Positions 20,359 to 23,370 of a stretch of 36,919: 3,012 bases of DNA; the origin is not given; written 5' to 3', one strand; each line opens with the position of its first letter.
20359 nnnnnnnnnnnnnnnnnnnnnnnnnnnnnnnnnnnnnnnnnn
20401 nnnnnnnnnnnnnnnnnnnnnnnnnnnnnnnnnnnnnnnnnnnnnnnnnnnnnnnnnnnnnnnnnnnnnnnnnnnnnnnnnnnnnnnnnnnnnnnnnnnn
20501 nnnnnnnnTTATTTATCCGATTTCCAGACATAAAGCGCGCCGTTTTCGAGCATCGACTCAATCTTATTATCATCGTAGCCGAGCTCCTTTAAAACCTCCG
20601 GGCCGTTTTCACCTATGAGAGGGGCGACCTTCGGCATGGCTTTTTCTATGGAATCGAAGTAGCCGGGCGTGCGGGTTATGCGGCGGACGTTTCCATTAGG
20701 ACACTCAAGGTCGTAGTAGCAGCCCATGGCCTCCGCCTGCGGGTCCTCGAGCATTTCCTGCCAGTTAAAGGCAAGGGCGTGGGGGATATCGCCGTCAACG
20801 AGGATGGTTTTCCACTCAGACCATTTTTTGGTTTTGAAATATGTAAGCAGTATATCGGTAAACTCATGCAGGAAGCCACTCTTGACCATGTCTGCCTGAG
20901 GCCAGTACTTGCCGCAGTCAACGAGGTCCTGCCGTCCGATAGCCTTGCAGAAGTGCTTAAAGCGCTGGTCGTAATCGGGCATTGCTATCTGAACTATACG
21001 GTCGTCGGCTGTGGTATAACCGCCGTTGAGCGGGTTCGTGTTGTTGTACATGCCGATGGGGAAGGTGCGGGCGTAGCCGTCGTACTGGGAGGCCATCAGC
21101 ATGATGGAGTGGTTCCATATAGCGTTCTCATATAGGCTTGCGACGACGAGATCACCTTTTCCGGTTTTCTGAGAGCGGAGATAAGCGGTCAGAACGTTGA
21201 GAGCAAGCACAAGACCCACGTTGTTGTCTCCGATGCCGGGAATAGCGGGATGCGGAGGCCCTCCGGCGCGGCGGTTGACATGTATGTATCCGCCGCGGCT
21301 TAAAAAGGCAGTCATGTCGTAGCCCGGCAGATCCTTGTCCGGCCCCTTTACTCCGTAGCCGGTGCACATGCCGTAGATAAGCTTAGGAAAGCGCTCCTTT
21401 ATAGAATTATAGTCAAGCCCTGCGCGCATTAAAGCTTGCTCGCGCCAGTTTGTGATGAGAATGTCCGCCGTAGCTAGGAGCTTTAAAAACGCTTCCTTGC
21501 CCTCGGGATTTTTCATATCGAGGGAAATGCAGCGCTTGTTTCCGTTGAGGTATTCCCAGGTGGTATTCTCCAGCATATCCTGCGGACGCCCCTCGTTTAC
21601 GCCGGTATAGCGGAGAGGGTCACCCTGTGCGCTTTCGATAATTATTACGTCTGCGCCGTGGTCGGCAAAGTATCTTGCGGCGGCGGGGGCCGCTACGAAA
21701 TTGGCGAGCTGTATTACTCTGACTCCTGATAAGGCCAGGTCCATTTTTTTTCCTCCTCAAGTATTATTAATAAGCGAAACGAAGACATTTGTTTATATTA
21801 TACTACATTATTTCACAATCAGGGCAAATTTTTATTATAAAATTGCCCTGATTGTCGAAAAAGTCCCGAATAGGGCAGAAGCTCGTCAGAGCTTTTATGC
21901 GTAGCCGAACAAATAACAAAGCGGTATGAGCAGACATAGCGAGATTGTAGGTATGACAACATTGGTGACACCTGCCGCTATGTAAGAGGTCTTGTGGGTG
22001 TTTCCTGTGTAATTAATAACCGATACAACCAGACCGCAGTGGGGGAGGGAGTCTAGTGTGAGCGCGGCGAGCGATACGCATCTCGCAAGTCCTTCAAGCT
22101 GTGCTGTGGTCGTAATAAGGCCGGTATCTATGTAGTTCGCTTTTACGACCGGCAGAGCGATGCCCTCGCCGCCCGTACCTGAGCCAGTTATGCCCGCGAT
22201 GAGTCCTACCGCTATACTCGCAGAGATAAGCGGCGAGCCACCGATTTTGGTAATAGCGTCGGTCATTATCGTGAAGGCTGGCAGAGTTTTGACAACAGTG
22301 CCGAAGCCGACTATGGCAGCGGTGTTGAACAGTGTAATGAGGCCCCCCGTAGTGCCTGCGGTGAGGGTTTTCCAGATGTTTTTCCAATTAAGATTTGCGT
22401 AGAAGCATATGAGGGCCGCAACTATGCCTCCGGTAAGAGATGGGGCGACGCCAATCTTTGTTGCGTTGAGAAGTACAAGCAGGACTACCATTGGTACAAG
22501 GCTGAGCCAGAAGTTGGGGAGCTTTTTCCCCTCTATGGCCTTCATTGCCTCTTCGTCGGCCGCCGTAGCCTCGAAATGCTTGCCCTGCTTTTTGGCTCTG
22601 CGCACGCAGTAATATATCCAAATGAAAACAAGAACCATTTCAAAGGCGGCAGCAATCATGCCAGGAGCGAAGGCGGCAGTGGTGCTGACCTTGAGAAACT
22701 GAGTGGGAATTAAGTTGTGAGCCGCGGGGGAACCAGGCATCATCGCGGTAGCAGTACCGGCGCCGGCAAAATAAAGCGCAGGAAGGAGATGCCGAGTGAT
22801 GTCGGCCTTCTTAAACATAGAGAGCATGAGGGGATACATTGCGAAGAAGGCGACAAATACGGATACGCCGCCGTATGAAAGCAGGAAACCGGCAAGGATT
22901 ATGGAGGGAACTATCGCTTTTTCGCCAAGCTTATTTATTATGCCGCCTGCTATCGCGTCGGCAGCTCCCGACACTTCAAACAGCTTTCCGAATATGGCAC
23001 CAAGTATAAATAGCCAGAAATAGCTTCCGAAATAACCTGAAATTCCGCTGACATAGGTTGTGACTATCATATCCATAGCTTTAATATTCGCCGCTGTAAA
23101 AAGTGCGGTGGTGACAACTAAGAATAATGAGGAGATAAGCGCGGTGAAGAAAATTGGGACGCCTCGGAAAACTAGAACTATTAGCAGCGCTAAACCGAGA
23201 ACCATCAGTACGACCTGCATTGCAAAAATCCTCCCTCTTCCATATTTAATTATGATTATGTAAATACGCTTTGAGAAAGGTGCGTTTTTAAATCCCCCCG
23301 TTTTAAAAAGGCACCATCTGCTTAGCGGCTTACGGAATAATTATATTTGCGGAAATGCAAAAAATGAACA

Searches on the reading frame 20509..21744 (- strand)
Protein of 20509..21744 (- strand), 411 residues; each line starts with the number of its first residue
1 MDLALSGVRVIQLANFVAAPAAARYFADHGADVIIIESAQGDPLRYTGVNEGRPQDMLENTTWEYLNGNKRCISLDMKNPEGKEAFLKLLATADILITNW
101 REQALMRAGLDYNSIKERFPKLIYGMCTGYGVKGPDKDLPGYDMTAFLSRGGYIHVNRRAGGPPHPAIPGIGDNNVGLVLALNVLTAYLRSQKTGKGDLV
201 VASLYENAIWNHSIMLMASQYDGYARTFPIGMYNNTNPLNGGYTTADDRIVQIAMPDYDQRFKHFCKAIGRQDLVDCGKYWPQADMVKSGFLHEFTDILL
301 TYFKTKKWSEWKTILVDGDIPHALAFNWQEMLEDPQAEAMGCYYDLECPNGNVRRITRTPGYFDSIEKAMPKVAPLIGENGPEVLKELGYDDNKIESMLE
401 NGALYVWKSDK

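Call 20: search_protein_families(library=pfam, proteins=[window:20509-21744:-], max_evalue=0.01)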
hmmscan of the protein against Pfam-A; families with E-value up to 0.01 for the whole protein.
window:20509-21744:- (411 aa): 1 family
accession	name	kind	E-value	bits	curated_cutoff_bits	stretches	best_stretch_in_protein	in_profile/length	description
PF02515.22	CoA_transf_3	-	1.6e-79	268.1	23.3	1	5-380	1-365/366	CoA-transferase family III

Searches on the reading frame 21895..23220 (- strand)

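Call 20: search_protein_families(library=pfam, proteins=[window:21895-23220:-], max_evalue=0.01)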
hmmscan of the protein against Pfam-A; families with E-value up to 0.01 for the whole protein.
window:21895-23220:- (441 aa): 1 family
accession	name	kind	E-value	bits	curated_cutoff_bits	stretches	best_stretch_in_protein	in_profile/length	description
PF02447.22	GntP_permease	-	1.9e-18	66.9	22.5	1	1-254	1-241/440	GntP family permease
